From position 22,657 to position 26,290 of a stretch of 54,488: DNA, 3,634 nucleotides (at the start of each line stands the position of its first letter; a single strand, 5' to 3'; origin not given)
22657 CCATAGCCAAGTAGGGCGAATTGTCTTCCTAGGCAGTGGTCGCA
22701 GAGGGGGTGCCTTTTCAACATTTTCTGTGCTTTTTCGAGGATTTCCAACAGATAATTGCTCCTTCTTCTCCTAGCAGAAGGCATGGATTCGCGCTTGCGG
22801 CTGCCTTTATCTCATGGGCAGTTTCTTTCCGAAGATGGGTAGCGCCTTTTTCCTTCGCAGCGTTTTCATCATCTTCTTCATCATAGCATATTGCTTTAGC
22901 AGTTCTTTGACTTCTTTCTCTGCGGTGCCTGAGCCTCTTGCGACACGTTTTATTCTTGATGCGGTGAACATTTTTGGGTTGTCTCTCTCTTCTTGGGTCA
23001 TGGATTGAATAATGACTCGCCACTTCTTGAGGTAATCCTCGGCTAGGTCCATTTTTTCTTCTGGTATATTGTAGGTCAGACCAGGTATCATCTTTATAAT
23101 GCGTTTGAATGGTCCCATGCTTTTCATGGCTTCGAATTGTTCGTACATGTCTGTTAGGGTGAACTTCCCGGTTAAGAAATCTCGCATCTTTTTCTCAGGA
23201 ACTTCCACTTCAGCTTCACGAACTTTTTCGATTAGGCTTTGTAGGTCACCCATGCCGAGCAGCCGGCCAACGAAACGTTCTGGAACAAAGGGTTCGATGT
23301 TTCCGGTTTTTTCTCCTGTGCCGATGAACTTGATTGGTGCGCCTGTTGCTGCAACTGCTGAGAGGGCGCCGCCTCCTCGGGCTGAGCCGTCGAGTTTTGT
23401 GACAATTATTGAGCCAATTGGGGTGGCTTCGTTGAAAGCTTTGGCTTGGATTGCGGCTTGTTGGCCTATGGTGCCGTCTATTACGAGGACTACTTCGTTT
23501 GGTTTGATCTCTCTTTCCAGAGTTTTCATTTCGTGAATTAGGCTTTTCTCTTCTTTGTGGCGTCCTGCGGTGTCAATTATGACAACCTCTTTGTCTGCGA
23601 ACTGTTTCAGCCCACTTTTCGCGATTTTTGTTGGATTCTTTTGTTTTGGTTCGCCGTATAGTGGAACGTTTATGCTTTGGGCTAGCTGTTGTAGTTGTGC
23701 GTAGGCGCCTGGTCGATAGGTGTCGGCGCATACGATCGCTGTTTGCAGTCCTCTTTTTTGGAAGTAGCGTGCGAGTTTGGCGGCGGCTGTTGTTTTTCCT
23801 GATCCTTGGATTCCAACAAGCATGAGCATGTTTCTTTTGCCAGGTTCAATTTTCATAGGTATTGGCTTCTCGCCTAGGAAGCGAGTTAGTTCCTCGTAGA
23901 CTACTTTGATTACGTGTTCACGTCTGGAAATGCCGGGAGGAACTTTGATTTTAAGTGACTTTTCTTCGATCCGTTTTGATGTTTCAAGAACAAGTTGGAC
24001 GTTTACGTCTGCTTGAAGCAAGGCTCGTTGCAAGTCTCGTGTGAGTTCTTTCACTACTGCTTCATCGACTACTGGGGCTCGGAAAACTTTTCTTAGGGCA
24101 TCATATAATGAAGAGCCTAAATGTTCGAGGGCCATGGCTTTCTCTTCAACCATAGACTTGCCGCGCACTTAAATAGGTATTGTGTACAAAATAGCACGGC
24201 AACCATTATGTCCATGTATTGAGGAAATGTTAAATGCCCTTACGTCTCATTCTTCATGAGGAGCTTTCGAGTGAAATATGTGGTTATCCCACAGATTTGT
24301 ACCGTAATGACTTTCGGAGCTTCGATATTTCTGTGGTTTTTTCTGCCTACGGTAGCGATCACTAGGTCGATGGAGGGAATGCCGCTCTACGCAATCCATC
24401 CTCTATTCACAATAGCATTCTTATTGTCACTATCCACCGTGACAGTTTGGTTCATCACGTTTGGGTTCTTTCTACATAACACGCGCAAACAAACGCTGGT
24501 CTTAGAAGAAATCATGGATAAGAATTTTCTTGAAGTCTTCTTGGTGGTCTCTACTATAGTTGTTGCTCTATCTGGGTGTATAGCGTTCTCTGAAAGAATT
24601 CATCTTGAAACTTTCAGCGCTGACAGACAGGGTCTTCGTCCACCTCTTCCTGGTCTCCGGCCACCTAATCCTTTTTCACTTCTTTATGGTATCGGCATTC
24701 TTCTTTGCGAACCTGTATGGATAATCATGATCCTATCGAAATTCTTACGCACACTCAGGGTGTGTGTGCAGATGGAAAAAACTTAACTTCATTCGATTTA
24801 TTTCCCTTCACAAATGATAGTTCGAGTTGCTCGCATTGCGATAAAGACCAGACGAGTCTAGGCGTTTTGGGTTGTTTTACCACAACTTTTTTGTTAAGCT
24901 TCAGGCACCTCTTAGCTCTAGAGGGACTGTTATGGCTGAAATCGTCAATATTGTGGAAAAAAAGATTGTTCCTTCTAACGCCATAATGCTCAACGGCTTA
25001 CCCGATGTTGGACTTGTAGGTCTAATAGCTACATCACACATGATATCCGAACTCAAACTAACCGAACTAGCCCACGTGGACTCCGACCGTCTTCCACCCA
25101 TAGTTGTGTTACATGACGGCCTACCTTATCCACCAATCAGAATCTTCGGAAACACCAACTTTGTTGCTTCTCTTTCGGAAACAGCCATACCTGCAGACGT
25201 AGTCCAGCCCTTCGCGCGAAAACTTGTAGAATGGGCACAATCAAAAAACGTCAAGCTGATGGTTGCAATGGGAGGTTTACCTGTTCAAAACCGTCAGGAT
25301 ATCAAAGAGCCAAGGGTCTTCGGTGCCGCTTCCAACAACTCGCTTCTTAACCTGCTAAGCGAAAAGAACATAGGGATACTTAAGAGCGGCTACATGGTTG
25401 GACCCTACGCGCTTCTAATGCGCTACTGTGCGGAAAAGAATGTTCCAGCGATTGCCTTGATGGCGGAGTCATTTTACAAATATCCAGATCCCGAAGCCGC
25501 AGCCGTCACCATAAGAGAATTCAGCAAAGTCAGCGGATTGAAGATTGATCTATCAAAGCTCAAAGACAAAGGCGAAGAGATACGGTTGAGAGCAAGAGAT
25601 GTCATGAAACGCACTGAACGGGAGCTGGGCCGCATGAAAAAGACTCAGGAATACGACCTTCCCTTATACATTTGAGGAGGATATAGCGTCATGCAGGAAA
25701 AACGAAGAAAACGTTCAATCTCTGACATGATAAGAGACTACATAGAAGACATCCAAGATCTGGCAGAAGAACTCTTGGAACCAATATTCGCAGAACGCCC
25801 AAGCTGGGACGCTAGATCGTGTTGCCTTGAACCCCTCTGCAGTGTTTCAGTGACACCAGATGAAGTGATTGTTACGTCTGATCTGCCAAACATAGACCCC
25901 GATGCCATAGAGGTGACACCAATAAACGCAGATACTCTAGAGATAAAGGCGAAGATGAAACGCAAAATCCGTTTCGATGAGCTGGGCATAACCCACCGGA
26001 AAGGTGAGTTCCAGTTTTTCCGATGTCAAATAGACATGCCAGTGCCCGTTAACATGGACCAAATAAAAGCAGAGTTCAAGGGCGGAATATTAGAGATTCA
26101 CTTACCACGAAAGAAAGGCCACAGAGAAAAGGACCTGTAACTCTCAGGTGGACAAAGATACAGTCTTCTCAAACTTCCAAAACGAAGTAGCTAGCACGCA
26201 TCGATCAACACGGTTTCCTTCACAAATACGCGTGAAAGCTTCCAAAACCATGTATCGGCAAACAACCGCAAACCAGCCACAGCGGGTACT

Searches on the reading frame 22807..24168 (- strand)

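Call 81: search_protein_families(library=pfam, proteins=[window:22807-24168:-], max_evalue=0.001)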
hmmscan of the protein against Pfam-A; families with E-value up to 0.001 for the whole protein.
window:22807-24168:- (453 aa): 13 families
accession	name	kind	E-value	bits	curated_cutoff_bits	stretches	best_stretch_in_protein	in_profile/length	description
PF00448.28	SRP54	-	1.1e-71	241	22.7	1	113-305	2-196/196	SRP54-type protein, GTPase domain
PF02978.25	SRP_SPB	-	5.8e-34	116.8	27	1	335-434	1-91/91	Signal peptide binding domain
PF02881.24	SRP54_N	-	5.3e-15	55.8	22.4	1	17-94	1-75/75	SRP54-type protein, helical bundle domain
PF13401.12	AAA_22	-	2.5e-07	31.5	27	1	112-204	5-96/130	AAA domain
PF13207.12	AAA_17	-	6.3e-06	26.9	27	1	118-229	1-108/136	AAA domain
PF24883.2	NPHP3_N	-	1.5e-05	25.7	24.8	1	109-232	19-132/164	Nephrocystin 3, N-terminal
PF20720.3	nSTAND3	-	1.6e-05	25.1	27.2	1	111-144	16-49/155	Novel STAND NTPase 3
PF13191.12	AAA_16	-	1.9e-05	25.7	32.6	1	111-232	23-140/167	AAA ATPase domain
PF01656.29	CbiA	-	3.7e-05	24.1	25.4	1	122-272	9-96/125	CobQ/CobB/MinD/ParA nucleotide binding domain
PF13604.12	AAA_30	-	4.8e-05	23.6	27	1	112-243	18-134/191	AAA domain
PF02492.25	cobW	-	0.00015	21.8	20.7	0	115-261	3-155/180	CobW/HypB/UreG, nucleotide-binding domain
PF06414.18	Zeta_toxin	-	0.00062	19.7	22.3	0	110-204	14-106/199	Zeta toxin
PF13671.12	AAA_33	-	0.00073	20.3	27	0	114-157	1-39/143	AAA domain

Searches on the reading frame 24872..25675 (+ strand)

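Call 81: search_protein_families(library=pfam, proteins=[window:24872-25675:+], max_evalue=0.001)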
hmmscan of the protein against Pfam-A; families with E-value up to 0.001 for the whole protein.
window:24872-25675:+ (267 aa): 1 family
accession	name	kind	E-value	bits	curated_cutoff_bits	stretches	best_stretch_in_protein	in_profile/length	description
PF09754.15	PAC2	-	1.7e-46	159.2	25.8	1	40-241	2-211/215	PAC2 family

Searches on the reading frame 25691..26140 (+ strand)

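Call 81: search_protein_families(library=pfam, proteins=[window:25691-26140:+], max_evalue=0.001)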
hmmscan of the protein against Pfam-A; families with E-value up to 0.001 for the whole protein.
window:25691-26140:+ (149 aa): 1 family
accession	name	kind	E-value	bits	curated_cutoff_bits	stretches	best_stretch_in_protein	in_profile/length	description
PF00011.27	HSP20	-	2.9e-08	34.2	20.8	1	54-145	4-92/102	Hsp20/alpha crystallin family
